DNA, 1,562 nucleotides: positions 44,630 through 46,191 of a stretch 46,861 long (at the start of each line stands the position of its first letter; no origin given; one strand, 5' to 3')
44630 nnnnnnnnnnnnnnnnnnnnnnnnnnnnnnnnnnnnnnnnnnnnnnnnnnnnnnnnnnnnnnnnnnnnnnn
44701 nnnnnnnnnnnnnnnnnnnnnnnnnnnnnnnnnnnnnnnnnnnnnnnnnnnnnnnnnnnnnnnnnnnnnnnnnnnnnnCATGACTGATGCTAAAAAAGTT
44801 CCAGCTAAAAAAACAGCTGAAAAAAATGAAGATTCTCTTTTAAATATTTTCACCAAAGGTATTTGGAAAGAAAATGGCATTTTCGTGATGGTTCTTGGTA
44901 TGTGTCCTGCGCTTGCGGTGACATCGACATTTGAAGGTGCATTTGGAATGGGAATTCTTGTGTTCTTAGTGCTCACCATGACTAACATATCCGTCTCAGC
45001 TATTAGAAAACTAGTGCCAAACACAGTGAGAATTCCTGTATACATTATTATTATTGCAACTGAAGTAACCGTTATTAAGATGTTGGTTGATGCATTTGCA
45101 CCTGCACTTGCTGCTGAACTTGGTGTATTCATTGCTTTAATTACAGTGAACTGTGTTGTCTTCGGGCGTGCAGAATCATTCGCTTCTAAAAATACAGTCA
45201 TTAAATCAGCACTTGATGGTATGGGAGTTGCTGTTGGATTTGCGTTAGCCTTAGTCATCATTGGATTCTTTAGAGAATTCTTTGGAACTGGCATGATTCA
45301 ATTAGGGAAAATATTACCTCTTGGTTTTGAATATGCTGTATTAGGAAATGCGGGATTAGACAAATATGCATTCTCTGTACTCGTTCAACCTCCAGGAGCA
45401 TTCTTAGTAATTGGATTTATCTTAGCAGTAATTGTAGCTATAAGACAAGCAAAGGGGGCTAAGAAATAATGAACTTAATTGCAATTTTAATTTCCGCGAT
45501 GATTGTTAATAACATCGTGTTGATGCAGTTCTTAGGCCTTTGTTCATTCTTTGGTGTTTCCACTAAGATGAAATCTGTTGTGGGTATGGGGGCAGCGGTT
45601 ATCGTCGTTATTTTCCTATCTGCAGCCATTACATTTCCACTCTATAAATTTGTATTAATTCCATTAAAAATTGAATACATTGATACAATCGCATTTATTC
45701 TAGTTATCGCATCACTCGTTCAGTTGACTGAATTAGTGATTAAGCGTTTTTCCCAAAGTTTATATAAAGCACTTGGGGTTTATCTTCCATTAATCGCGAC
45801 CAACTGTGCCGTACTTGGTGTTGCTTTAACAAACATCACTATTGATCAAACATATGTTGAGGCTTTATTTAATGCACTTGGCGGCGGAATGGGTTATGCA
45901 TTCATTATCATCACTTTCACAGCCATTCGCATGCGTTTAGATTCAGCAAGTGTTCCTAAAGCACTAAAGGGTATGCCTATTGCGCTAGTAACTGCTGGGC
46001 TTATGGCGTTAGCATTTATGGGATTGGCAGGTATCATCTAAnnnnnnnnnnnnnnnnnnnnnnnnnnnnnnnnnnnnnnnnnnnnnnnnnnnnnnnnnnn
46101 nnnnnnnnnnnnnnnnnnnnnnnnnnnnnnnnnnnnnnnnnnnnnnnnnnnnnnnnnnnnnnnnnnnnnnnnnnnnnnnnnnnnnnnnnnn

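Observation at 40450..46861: Non-canonical Rnf-type membrane redox locus: rnfC-D-G-G'-E-A-(70-aa Cys-rich)-B(minimal), followed by an ApbE-like lipoprotein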

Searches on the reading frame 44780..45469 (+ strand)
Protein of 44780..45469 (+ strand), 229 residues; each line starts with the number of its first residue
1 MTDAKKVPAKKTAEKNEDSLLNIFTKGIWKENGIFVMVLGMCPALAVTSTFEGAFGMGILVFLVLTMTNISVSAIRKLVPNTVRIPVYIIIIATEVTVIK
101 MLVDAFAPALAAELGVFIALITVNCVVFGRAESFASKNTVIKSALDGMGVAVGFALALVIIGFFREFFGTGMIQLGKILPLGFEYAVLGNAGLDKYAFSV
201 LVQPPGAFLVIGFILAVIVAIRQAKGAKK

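Call 7: search_protein_families(library=pfam, proteins=[window:44780-45469:+], max_evalue=0.1)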
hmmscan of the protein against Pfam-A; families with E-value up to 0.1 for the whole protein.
window:44780-45469:+ (229 aa): 1 family
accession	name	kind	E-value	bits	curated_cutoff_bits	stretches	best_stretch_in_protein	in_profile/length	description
PF02508.19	Rnf-Nqr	-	9.1e-58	195.6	23.8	1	21-214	2-173/174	Rnf-Nqr subunit, membrane protein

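Call 8: search_protein_families(library=ncbifam, proteins=[window:44780-45469:+], max_evalue=0.1)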
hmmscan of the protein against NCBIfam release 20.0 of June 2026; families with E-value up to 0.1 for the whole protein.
window:44780-45469:+ (229 aa): 11 families
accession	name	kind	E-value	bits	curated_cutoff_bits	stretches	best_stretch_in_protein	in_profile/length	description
NF009070.0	PRK12405.1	subfamily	4.2e-71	238.8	184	1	20-227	4-212/231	electron transport complex subunit RsxE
TIGR01948.1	rnfE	subfamily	8e-65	218.1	213.4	1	22-222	2-194/196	RnfABCDGE type electron transport complex subunit E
NF041839.1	rnfE_Methano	equivalog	2.2e-56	190.9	350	1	21-225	3-198/203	Rnf electron transport complex subunit RnfE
NF006777.0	PRK09292.1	equivalog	8.5e-51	172.7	235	1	18-225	5-205/209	NADH:ubiquinone reductase (Na(+)-transporting) subunit D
TIGR01939.1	nqrD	equivalog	5.1e-48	163.7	244.85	1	18-223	4-203/207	NADH:ubiquinone reductase (Na(+)-transporting) subunit D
TIGR01943.1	rnfA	subfamily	3e-24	86.5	229.3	1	20-167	3-156/190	RnfABCDGE type electron transport complex subunit A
NF003481.0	PRK05151.1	equivalog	9.2e-22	78.1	240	1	23-168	7-158/193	electron transport complex subunit RsxA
TIGR01940.1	nqrE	equivalog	6.2e-19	69.1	247.55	1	20-168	3-167/200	NADH:ubiquinone reductase (Na(+)-transporting) subunit E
NF041835.1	rnfA_Methano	equivalog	7.7e-19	68.9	300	1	16-167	2-159/195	Rnf electron transport complex subunit RnfA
NF009108.0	PRK12456.1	equivalog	1.5e-13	51.3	398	1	18-176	3-173/199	Na(+)-translocating NADH-quinone reductase subunit E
NF002200.0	PRK01061.1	equivalog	1.5e-13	51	351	1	20-168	11-177/250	Na(+)-translocating NADH-quinone reductase subunit E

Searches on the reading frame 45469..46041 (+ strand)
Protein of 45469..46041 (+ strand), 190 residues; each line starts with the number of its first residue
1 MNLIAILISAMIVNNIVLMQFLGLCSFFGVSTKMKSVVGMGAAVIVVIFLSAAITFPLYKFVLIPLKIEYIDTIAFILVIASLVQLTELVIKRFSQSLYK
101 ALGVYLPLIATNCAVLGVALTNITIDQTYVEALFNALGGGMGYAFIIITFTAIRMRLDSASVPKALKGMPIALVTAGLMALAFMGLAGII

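Call 7: search_protein_families(library=pfam, proteins=[window:45469-46041:+], max_evalue=0.1)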
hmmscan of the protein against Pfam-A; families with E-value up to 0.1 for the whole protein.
window:45469-46041:+ (190 aa): 1 family
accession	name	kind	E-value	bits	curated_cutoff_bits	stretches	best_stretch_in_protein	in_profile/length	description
PF02508.19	Rnf-Nqr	-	1.2e-52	178.9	23.8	1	4-190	2-174/174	Rnf-Nqr subunit, membrane protein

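Call 8: search_protein_families(library=ncbifam, proteins=[window:45469-46041:+], max_evalue=0.1)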
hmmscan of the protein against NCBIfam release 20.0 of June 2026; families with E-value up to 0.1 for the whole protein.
window:45469-46041:+ (190 aa): 11 families
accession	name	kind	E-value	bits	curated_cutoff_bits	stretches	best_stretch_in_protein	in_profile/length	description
TIGR01943.1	rnfA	subfamily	3.4e-68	229.8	229.3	1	2-190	2-190/190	RnfABCDGE type electron transport complex subunit A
NF003481.0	PRK05151.1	equivalog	1.1e-62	211.6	240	1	3-190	4-191/193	electron transport complex subunit RsxA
NF041835.1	rnfA_Methano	equivalog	9.2e-56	189.4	300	1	3-186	6-189/195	Rnf electron transport complex subunit RnfA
TIGR01940.1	nqrE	equivalog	1.3e-46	159.4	247.55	1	1-189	1-199/200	NADH:ubiquinone reductase (Na(+)-transporting) subunit E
NF002200.0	PRK01061.1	equivalog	2.8e-43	148.3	351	1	1-189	9-209/250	Na(+)-translocating NADH-quinone reductase subunit E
NF009108.0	PRK12456.1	equivalog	2.4e-33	116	398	1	4-189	6-197/199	Na(+)-translocating NADH-quinone reductase subunit E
TIGR01948.1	rnfE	subfamily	3.5e-24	85.5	213.4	1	6-162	3-153/196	RnfABCDGE type electron transport complex subunit E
NF009070.0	PRK12405.1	subfamily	5.8e-24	84.5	184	1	3-157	4-152/231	electron transport complex subunit RsxE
NF006777.0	PRK09292.1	equivalog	1.4e-21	77.2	235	1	5-158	9-156/209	NADH:ubiquinone reductase (Na(+)-transporting) subunit D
TIGR01939.1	nqrD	equivalog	7.5e-20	71.7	244.85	1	5-162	8-159/207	NADH:ubiquinone reductase (Na(+)-transporting) subunit D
NF041839.1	rnfE_Methano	equivalog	2.7e-16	60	350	1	8-162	7-155/203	Rnf electron transport complex subunit RnfE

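Call 30: find_related_loci(query=window:45469-46041:+, collection=genome_contigs, flank=7000)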
Query window:45469-46041:+ (190 aa) in genome_contigs; peptide patterns used: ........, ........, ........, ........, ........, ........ (x = any residue, [..] = any of these).
308 stretches matched a pattern; 173 encode a relative of the query (tblastn E <= 1e-3); the best 80 are kept; 80 distinct loci.
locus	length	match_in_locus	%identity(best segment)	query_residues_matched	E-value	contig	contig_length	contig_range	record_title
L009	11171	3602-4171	98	1-190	8e-118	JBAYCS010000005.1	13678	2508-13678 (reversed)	MAG: Acholeplasmataceae bacterium isolate SO_2016_CLC_T2_33 scaffold04940_PH3_Jul20_2016, whole genome shotgun sequence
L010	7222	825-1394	96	1-190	9e-116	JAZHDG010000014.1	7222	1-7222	MAG: Acholeplasmataceae bacterium isolate Bin16Zod NODE_1438_length_7222_cov_20.523650, whole genome shotgun sequence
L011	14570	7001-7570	95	1-190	2e-114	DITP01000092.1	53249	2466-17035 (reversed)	MAG TPA_asm: Acholeplasmataceae bacterium UBA6181 UBA6181_contig_64531, whole genome shotgun sequence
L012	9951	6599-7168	87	1-190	3e-104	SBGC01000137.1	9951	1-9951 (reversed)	MAG: Bacillota bacterium isolate M0117 scaffold_969_1, whole genome shotgun sequence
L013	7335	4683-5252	87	1-190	2e-103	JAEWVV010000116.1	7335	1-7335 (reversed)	MAG: Bacillota bacterium isolate OH_SDB_74 k127_300565, whole genome shotgun sequence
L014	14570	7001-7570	87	1-190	2e-103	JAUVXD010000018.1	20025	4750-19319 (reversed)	MAG: Acholeplasmataceae bacterium isolate CSMAG_1207 CSMAG_1207_k127_2361474_length_20025_cov_37.0152, whole genome shot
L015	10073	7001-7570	86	1-190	9e-103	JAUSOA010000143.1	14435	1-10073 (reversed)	MAG: Acholeplasmataceae bacterium isolate E21_concoct.bin.144_sub E21_k141_262895, whole genome shotgun sequence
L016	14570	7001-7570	86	1-190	1e-102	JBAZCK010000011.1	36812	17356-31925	MAG: Acholeplasmataceae bacterium isolate SO_2017_LW2_69 scaffold_2509_c1_LW138R_2017, whole genome shotgun sequence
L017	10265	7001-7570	85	1-190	2e-102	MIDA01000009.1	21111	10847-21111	MAG: Tenericutes bacterium RIFOXYA12_FULL_35_10 rifixya3_full_scaffold_1172_curated, whole genome shotgun sequence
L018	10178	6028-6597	86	1-190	2e-102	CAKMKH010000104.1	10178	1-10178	uncultured Acholeplasmataceae bacterium isolate OKU6 genome assembly, contig: MEGAHIT_co_assembly_000000026897, whole ge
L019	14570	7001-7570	86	1-190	2e-102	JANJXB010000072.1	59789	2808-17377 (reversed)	MAG: Acholeplasmataceae bacterium isolate RS263_metabat.bin.35 RS263_k141_9353, whole genome shotgun sequence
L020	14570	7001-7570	86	1-190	2e-102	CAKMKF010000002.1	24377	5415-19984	uncultured Acholeplasmataceae bacterium isolate OKU19 genome assembly, contig: MEGAHIT_co_assembly_000000012585, whole g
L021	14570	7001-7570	86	1-190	2e-102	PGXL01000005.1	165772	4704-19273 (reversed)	MAG: Tenericutes bacterium HGW-Tenericutes-2 bjp_ig2102_scaffold_79, whole genome shotgun sequence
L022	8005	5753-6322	86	1-190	3e-102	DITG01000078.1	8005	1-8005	MAG TPA_asm: Acholeplasmataceae bacterium UBA6190 UBA6190_contig_180016, whole genome shotgun sequence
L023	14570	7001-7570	86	1-190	6e-102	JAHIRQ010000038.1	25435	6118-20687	MAG: Bacillota bacterium isolate MM_PC_MetaG.mb.136 MM_PC_MetaG.mb.136_k141_303698, whole genome shotgun sequence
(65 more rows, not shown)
